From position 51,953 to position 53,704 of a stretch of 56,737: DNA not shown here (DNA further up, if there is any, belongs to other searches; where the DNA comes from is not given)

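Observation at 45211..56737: Candidate uncharacterised glycoside/pentofuranoside catabolic system bracketed by two GntR regulators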

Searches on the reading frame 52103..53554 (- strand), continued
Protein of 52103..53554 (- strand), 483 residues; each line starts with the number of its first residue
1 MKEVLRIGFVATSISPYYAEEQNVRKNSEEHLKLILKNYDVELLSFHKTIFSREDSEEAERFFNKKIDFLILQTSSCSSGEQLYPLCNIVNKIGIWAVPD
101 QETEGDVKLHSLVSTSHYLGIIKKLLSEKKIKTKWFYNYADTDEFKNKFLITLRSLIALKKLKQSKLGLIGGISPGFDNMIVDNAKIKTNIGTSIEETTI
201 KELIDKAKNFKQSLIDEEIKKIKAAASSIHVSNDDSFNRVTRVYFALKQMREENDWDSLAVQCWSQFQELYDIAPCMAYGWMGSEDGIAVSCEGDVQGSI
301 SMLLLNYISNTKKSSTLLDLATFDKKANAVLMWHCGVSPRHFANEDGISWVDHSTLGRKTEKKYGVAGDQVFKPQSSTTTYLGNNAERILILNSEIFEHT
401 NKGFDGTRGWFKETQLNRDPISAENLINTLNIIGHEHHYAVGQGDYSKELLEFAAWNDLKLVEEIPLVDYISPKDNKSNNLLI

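Call 54: search_protein_families(library=ncbifam, proteins=[L045:384-1466:+, L045:1481-2563:+, L045:2502-4772:+, L045:4786-5556:+, L045:5630-6631:+, L045:6624-7823:+, L045:11442-12659:+, L020:2818-4287:-, L045:8357-9373:+, L045:13684-14895:-], max_evalue=1e-8)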
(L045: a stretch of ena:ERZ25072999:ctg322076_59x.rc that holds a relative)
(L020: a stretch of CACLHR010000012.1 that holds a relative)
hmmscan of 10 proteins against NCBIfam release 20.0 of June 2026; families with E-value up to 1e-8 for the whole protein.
L045:384-1466:+ (360 aa): 2 families
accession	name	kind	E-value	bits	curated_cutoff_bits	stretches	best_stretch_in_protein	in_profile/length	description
TIGR02662.1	dinitro_DRAG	equivalog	7.2e-15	54.9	337.05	0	267-321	213-266/287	ADP-ribosyl-[dinitrogen reductase] hydrolase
NF041672.1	ADPriboarghdlase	equivalog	2.3e-11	43.1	490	1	264-324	285-344/361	ADP-ribosylarginine hydrolase Tri1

L045:1481-2563:+ (360 aa): 1 family
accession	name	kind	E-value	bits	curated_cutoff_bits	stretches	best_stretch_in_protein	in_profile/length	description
NF008036.0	PRK10768.1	equivalog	2.4e-13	49.9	382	1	151-312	95-247/304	ribonucleoside hydrolase RihC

L045:2502-4772:+ (756 aa): 0 families

L045:4786-5556:+ (256 aa): 7 families
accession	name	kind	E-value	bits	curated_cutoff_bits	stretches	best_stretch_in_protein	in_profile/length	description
NF004489.0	PRK05819.1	subfamily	2.5e-17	62.9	230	1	24-220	10-211/236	DeoD-type purine-nucleoside phosphorylase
NF009914.0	PRK13374.1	subfamily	1.4e-15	57.5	338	1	24-221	10-212/235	DeoD-type purine-nucleoside phosphorylase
TIGR00107.1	deoD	equivalog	3.4e-14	52.9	232.25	1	25-217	7-204/232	purine-nucleoside phosphorylase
NF005500.0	PRK07115.1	equivalog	8.1e-12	44.9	264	1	76-214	71-211/261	AMP nucleosidase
TIGR01718.1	Uridine-psphlse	equivalog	7e-11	41.9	280.3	1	21-204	5-203/245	uridine phosphorylase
TIGR01721.1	AMN-like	hypoth_equivalog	3e-10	39.7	307.2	1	77-212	69-207/269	AMP nucleosidase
TIGR03468.1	HpnG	hypoth_equivalog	6.3e-09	35.7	187.1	1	97-218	49-160/212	hopanoid-associated phosphorylase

L045:5630-6631:+ (333 aa): 4 families
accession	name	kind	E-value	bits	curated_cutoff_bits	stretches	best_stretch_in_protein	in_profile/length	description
NF009498.0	PRK12858.1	subfamily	3.9e-70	236.4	184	1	12-312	3-329/342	tagatose 1,6-diphosphate aldolase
NF009065.0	PRK12399.1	subfamily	1.5e-35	122.8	458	1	14-309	4-325/326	tagatose 1,6-diphosphate aldolase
NF003180.0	PRK04161.1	subfamily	2.1e-35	122.4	519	1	12-310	3-327/330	tagatose 1,6-diphosphate aldolase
TIGR01232.1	lacD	equivalog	2.3e-26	92.8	432.2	1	17-309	6-324/325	tagatose-bisphosphate aldolase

L045:6624-7823:+ (399 aa): 19 families
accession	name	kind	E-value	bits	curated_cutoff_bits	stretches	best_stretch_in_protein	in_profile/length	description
NF004982.0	PRK06365.1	equivalog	3.6e-100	336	695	2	6-259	19-265/430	thiolase domain-containing protein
NF004720.0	PRK06064.1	subfamily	4.4e-98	328.6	420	1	6-396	5-386/389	thiolase domain-containing protein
NF053570.1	AcCoTHIOL_METTL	equivalog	3.3e-84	283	600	1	7-396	6-382/385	acetyl-CoA acetyltransferase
NF004810.0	PRK06157.1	equivalog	2.5e-64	217.9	403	1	6-394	10-394/400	acetyl-CoA acetyltransferase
NF006102.0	PRK08256.1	subfamily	1.9e-61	208.3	436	1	2-397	2-392/394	lipid-transfer protein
NF009228.0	PRK12578.1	subfamily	2e-61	207.8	485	1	6-395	6-385/387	thiolase domain-containing protein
NF005704.0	PRK07516.1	subfamily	1.2e-58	199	412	1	6-396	5-386/389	thiolase domain-containing protein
NF006180.0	PRK08313.1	subfamily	3.4e-57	194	514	1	4-385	5-372/389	thiolase domain-containing protein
NF004721.0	PRK06065.1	equivalog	6.6e-56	189.8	455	1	6-373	13-368/393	thiolase domain-containing protein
NF004715.0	PRK06059.1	equivalog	3.2e-54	184.4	424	1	3-383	4-386/399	lipid-transfer protein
NF004811.0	PRK06158.1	subfamily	5.8e-53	180.2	421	1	7-386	12-369/384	acetyl-CoA acetyltransferase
NF005892.0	PRK07855.1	subfamily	2.8e-50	171.3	469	1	6-379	9-373/390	lipid-transfer protein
NF006010.0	PRK08142.1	subfamily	6.1e-46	156.9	462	1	19-384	20-371/388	thiolase domain-containing protein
NF004936.0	PRK06289.1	equivalog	5e-44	150.7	375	1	18-387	20-393/405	acetyl-CoA acetyltransferase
NF004722.0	PRK06066.1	equivalog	3.2e-43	148.2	516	1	7-387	8-374/385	thiolase domain-containing protein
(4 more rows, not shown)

L045:11442-12659:+ (405 aa): 7 families
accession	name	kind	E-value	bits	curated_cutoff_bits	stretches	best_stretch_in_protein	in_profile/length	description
NF052585.1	SucGlutTfsCaiB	equivalog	2.3e-114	382.1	750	1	8-391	4-391/394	succinate--glutarate CoA-transferase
NF041294.1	Scnl_mescCoAtase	equivalog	4.4e-84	282.8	700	1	12-385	4-380/381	succinyl-CoA:mesaconate CoA-transferase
NF008511.0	PRK11430.1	equivalog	3.2e-82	276.7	522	1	8-345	6-340/381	CoA:oxalate CoA-transferase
NF003809.0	PRK05398.1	subfamily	3.6e-81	272.8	442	2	10-213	3-205/416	formyl-CoA transferase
TIGR03253.1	oxalate_frc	equivalog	1.2e-78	264.7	504.2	2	10-213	2-204/416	formyl-CoA transferase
NF002914.1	PRK03525.1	equivalog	1.6e-41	142.6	413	1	10-403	8-396/400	L-carnitine CoA-transferase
TIGR04253.1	mesacon_CoA_iso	equivalog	1.3e-24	87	725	1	12-405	3-401/403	2-methylfumaryl-CoA isomerase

L020:2818-4287:- (489 aa): 41 families (the best 25 are shown)
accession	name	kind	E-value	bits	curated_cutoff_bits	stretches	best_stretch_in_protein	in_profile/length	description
TIGR01780.1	SSADH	subfamily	3.3e-125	418.5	646.35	1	38-482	1-446/448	succinate-semialdehyde dehydrogenase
TIGR01804.1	BADH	equivalog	2.7e-114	382.2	668.6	1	23-480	1-463/467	betaine-aldehyde dehydrogenase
NF010000.0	PRK13473.1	subfamily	3.9e-109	365.4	615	1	22-482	5-466/475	aminobutyraldehyde dehydrogenase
NF040648.1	lactal_redase_Meth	equivalog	1.6e-108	363.8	650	1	22-487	1-461/463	lactaldehyde dehydrogenase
NF009725.0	PRK13252.1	equivalog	6.3e-108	361.3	593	1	16-488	3-479/488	betaine-aldehyde dehydrogenase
NF042993.1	AlphKGSA_gudD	equivalog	2.9e-105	352.8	770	1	23-482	7-474/481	alpha-ketoglutaric semialdehyde dehydrogenase GucD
NF008415.0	PRK11241.1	equivalog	5.3e-105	351.9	828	1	22-486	13-478/482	NADP-dependent succinate-semialdehyde dehydrogenase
NF045735.1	PaDhStyDPseudo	equivalog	7.8e-105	351.3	850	1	22-488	5-481/483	phenylacetaldehyde dehydrogenase StyD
NF040792.1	glyc_ald_dh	equivalog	2.7e-103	346.5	760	1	22-488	3-473/488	D-glyceraldehyde dehydrogenase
NF006916.0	PRK09407.1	equivalog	3.1e-100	336.2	521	1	34-486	34-490/526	succinic semialdehyde dehydrogenase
TIGR02299.1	HpaE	equivalog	2.6e-99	333.1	638.35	1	21-488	2-476/488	5-carboxymethyl-2-hydroxymuconate semialdehyde dehydrogenase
NF052305.1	DioxValDhHalo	equivalog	1.2e-96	324.5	750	1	21-467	6-458/483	2,5-dioxovalerate dehydrogenase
NF007497.0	PRK10090.1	equivalog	8.8e-96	321.5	500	1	17-482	4-471/480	aldehyde dehydrogenase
NF045736.1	PaDhStyDRhodo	equivalog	2.9e-94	316.3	800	1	20-488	3-477/479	phenylacetaldehyde dehydrogenase StyD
NF002852.0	PRK03137.1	subfamily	6.7e-94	315.5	648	1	18-486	35-510/514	L-glutamate gamma-semialdehyde dehydrogenase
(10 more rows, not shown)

L045:8357-9373:+ (338 aa): 4 families
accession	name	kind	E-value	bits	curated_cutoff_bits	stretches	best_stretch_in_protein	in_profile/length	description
NF011049.0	PRK14479.1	subfamily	1.1e-103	347.8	492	1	6-330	2-324/568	dihydroxyacetone kinase family protein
TIGR02363.1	dhaK1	equivalog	2.7e-99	332.3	406.25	1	6-328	2-324/329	dihydroxyacetone kinase subunit DhaK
TIGR02361.1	dak_ATP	equivalog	3.8e-69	233.8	574.95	1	6-328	1-338/583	glycerone kinase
TIGR02362.1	dhaK1b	equivalog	2.3e-57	194.5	413.25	1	7-319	1-311/326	DhaKLM operon coactivator DhaQ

L045:13684-14895:- (403 aa): 8 families
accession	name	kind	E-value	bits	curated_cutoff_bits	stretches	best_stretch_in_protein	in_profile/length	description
TIGR04380.1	myo_inos_iolG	equivalog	3.2e-33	115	355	1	36-390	2-329/330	inositol 2-dehydrogenase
NF040723.1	UDP-GlcNAcDh_Arch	equivalog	1.5e-16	60.8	450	1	37-193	2-148/302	UDP-N-acetylglucosamine 3-dehydrogenase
NF052679.1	InsChiInosDhIolG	equivalog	3.4e-15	55.9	540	1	37-199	4-162/343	bifunctional inositol 2-dehydrogenase/D-chiro-inositol 1-dehydrogenase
NF058561.1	BT_2158_fam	equivalog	1.1e-12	47.3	750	1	33-192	31-185/487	glycoside 3-dehydrogenase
NF008607.0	PRK11579.1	subfamily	5.8e-12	45.2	330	1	76-223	40-183/346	oxidoreductase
NF052479.1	LevoglcsnDh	equivalog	1.8e-11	43.4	650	1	76-183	49-153/386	levoglucosan dehydrogenase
NF041392.1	XylDh_Gfo6_Halo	equivalog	4.7e-11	42.1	350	1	71-203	50-184/350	D-xylose 1-dehydrogenase Gfo6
NF058563.1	BT_2159_fam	equivalog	8.8e-10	38.1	650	1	38-231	3-185/350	disaccharide 3-dehydrogenase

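Call 76: predict_structure(alignment_id=A4)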
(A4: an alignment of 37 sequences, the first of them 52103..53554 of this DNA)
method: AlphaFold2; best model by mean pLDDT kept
length: 483 residues; sequences in the alignment: 37
mean_pLDDT: 88.9   pTM: 0.90
mean pLDDT of the five models: 88.9, 88.8, 87.4, 86.4, 85.4
residues with pLDDT >= 90: 303; 70-90: 145; 50-70: 35; < 50: 0
segments of 3 or more residues with pLDDT < 50: none
pLDDT, mean of each block of 10 residues (from residue 1): 91 75 89 94 94 93 96 76 90 89 65 70 86 92 95 97 96 87 92 96 96 95 90 91 97 96 88 89 90 94 95 88 93 81 86 69 82 95 93 95 84 97 94 85 96 95 90 71 53
secondary structure, 60 per line:
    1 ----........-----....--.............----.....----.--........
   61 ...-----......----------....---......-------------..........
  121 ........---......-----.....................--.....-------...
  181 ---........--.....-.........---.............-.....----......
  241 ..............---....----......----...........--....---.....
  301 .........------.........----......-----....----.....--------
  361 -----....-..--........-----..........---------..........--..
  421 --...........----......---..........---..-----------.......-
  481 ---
elements in order: E5-12 H18-21 H24-36 E41-45 H53-63 E69-74 H85-88 E92-97 H111-128 E132-137 H143-163 E166-170 H184-191 E194-198 H200-208 H212-224 E226-230 H235-254 E258-261 H266-271 H276-286 E289-292 H296-309 E316-324 E329-334 E348-352 E366-369 E375-382 E388-397 E407-416 H423-433 E438-443 H447-456 H473-479

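Call 79: fold_search(model_id=the predicted structure, library=pdb)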
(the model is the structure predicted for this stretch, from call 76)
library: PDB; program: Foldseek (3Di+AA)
matches with E <= 10: 1497; with E <= 0.001: 43
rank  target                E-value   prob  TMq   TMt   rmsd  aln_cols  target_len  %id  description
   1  7cxo_B                1.7e-26  1.00  0.77  0.75   5.0       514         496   13  Crystal structure of Arabinose isomerase from hybrid AI10 (released 2021-09-08)
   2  4f2d_A                2.2e-26  1.00  0.77  0.75   5.0       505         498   12  Crystal Structure of Escherichia coli L-arabinose Isomerase (ECAI) complexed with Ribitol (released 2012-05-30)
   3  7chl_F                5.3e-26  1.00  0.78  0.76   4.5       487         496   12  Crystal structure of hybrid Arabinose isomerase AI-10 (released 2021-10-20)
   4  7ch3_B                6.7e-26  1.00  0.75  0.73   5.3       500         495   13  Crystal structure of Arabinose isomerase from hyper thermophilic bacterium Thermotoga maritima (TMAI) triple mutant (K (released 2021-10-20)
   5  7chl_A                1.3e-25  1.00  0.78  0.76   4.2       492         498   12  Crystal structure of hybrid Arabinose isomerase AI-10 (released 2021-10-20)
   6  4r1p_F                1.9e-25  1.00  0.77  0.75   4.5       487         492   12  Crystal Structure of Thermophilic Geobacillus kaustophilus L-Arabinose isomerase with Mn2+ (released 2015-08-12)
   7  2ajt_A                2.1e-25  1.00  0.77  0.75   4.9       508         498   12  Crystal structure of L-Arabinose Isomerase from E.coli (released 2005-08-16)
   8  4r1p_B                2.8e-25  1.00  0.77  0.76   4.5       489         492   12  Crystal Structure of Thermophilic Geobacillus kaustophilus L-Arabinose isomerase with Mn2+ (released 2015-08-12)
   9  4r1o_B                3.6e-25  1.00  0.77  0.75   4.5       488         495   12  Crystal Structure of Thermophilic Geobacillus kaustophilus L-Arabinose isomerase (released 2015-08-12)
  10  4r1o_A                4.0e-25  1.00  0.76  0.74   5.1       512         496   12  Crystal Structure of Thermophilic Geobacillus kaustophilus L-Arabinose isomerase (released 2015-08-12)
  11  7cxo_A                5.1e-25  1.00  0.79  0.78   4.7       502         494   12  Crystal structure of Arabinose isomerase from hybrid AI10 (released 2021-09-08)
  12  4r1o_E                5.1e-25  1.00  0.77  0.75   4.5       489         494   12  Crystal Structure of Thermophilic Geobacillus kaustophilus L-Arabinose isomerase (released 2015-08-12)
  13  7chl_B                6.4e-25  1.00  0.77  0.75   4.5       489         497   13  Crystal structure of hybrid Arabinose isomerase AI-10 (released 2021-10-20)
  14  7cyy_B                7.6e-25  1.00  0.76  0.74   4.5       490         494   13  Crystal structure of Arabinose isomerase from hybrid AI8 with Adonitol (released 2021-09-08)
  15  7cwv_B                1.1e-24  1.00  0.75  0.73   4.7       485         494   13  Crystal structure of Arabinose isomerase from hyper thermophilic bacterium Thermotoga maritima (TMAI) wt (released 2021-09-01)
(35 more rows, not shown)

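Call 80: list_cluster_members(proteins=[P0058, P0117, P0080, P0039, P0303, P0337])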
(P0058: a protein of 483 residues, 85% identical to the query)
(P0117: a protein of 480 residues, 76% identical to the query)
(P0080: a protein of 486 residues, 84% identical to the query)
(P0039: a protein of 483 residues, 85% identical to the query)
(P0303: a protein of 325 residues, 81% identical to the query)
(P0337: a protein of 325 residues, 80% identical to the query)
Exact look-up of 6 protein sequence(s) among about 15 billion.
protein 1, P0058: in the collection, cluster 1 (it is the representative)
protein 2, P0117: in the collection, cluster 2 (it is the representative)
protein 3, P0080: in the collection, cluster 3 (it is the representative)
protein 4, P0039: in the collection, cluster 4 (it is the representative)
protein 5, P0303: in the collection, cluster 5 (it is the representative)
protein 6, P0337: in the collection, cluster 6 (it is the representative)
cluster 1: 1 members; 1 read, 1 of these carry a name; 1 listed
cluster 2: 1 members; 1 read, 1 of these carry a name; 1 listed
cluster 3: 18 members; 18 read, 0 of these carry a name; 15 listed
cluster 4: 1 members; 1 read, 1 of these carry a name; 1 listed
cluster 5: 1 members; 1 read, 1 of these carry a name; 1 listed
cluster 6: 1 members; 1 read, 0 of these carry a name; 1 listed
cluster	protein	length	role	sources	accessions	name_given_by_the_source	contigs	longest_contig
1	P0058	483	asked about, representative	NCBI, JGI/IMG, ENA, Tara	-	strand:+ start:1004 stop:2455 length:1452 start_codon:yes stop_codon:yes ...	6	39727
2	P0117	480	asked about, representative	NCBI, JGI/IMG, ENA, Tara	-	strand:+ start:8985 stop:10427 length:1443 start_codon:yes stop_codon:yes ...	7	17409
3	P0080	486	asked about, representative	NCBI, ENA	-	-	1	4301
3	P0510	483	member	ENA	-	-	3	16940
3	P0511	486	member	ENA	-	-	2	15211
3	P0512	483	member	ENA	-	-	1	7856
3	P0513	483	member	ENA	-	-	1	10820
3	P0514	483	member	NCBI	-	-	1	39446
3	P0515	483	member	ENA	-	-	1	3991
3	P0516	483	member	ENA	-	-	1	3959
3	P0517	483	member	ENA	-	-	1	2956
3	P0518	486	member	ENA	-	-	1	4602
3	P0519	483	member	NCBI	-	-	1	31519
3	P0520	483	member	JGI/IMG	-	-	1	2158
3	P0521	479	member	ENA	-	-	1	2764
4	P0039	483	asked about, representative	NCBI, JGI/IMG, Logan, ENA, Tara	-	strand:+ start:1124 stop:2575 length:1452 start_codon:yes stop_codon:yes ...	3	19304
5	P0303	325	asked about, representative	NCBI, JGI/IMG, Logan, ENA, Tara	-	strand:- start:164 stop:1141 length:978 start_codon:yes stop_codon:yes gene_type:complete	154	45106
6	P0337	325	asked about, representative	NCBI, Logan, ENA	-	-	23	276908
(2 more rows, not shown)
